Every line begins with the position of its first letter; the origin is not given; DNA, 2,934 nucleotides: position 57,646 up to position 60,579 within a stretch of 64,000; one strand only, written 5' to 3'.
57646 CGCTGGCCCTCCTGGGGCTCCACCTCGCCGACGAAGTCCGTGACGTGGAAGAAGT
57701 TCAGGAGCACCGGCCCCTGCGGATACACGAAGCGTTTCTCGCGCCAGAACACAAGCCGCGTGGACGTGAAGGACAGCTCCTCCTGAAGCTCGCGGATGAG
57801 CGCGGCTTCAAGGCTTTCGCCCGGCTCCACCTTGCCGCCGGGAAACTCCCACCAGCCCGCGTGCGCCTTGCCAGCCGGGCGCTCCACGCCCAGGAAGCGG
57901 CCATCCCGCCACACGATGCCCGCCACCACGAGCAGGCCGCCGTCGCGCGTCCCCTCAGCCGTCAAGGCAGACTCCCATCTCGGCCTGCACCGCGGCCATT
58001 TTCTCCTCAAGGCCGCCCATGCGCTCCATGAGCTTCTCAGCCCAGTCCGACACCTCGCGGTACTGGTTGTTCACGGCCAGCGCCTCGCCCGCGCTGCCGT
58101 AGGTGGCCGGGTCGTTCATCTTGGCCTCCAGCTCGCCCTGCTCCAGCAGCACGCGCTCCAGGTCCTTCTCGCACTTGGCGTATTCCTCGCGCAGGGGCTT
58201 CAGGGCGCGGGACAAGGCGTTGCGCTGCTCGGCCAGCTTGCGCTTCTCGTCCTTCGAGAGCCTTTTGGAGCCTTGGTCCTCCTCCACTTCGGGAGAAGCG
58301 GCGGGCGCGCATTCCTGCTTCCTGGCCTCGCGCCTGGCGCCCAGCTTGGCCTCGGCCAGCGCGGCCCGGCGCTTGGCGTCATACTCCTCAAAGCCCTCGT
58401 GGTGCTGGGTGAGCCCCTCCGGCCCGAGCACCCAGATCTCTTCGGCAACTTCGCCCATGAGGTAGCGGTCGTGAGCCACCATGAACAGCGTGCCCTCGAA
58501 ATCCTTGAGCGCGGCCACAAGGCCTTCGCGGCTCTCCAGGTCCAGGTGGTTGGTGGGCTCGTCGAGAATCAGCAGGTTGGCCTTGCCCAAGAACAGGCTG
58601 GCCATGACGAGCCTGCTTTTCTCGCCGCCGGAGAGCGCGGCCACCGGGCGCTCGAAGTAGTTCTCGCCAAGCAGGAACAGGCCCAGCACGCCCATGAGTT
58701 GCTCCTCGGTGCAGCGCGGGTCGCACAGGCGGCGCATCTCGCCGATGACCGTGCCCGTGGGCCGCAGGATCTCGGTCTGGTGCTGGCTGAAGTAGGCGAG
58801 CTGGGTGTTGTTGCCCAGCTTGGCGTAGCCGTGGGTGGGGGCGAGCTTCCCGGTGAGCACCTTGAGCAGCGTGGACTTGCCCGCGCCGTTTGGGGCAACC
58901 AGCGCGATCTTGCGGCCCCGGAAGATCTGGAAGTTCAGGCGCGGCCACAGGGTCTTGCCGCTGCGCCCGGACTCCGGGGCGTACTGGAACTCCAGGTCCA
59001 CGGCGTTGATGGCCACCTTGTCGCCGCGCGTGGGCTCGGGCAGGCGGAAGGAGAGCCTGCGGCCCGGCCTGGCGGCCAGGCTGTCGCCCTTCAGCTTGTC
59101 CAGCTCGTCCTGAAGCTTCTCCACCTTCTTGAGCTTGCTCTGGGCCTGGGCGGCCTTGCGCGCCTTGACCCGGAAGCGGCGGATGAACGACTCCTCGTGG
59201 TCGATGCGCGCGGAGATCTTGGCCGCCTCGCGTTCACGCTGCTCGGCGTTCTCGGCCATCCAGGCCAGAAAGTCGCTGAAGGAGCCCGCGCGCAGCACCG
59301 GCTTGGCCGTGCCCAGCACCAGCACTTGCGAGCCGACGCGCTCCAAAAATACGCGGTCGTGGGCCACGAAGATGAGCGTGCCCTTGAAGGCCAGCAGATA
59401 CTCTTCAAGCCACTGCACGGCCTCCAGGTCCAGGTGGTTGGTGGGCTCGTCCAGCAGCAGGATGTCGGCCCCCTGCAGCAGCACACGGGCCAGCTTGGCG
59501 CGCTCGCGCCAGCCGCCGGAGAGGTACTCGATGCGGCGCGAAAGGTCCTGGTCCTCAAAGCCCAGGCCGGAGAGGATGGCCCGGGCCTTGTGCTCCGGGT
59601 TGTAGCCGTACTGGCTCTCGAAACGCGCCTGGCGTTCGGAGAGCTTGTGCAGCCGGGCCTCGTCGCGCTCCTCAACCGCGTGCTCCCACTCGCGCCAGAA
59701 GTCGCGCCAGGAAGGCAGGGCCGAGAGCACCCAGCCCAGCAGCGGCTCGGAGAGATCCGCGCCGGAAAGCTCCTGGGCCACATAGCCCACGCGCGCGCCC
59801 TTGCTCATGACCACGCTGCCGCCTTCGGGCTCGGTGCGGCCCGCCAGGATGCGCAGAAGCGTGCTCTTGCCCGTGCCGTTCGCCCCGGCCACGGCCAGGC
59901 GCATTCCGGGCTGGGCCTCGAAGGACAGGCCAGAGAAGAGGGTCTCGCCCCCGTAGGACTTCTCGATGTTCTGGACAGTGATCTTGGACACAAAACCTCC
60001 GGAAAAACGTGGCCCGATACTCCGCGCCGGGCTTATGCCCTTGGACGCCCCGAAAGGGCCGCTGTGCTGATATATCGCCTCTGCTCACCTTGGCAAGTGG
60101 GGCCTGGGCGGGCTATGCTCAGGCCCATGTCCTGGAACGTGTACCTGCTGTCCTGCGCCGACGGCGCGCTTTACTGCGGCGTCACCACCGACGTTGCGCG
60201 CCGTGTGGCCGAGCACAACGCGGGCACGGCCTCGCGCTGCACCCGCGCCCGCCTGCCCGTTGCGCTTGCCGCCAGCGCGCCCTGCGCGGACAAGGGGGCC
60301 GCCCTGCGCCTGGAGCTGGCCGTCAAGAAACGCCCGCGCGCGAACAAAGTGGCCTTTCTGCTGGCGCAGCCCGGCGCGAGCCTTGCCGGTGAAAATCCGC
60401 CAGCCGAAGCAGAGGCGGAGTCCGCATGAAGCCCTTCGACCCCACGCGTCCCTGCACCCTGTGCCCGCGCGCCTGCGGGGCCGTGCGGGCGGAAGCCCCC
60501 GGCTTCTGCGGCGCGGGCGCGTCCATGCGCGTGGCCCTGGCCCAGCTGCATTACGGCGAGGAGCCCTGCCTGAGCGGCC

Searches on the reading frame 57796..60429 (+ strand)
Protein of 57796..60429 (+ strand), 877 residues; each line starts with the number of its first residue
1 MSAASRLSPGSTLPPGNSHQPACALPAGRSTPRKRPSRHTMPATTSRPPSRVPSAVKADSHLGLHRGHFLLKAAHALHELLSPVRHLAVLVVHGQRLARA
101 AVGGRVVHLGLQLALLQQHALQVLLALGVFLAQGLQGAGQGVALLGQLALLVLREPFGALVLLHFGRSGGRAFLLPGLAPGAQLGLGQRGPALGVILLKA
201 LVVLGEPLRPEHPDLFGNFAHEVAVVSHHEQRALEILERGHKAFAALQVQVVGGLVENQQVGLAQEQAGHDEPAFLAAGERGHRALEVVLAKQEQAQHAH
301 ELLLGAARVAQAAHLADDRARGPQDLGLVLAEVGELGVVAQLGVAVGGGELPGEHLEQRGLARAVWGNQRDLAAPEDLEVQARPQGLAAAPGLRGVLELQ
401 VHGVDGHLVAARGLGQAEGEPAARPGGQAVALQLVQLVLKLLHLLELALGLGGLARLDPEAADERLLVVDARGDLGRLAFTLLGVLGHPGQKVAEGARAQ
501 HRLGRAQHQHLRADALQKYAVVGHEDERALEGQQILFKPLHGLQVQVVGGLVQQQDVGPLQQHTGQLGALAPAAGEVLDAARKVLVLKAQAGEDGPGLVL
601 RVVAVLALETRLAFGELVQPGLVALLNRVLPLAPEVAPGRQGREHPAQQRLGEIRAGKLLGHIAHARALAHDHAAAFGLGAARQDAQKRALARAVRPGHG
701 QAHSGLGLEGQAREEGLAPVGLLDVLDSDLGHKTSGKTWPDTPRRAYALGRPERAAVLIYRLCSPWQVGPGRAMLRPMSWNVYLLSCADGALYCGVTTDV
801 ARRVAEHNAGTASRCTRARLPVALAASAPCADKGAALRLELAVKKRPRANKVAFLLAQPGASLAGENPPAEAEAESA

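Call 7: search_protein_families(library=pfam, proteins=[window:57796-60429:+])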
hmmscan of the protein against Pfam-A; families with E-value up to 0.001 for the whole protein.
window:57796-60429:+ (877 aa): 1 family
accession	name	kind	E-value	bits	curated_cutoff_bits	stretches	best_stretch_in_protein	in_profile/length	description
PF01541.30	GIY-YIG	-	5.7e-12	46.2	22.6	1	780-851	2-76/78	GIY-YIG catalytic domain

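Call 8: search_protein_families(library=ncbifam, proteins=[window:57796-60429:+])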
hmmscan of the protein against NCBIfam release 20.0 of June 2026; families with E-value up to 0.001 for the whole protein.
window:57796-60429:+ (877 aa): 0 families
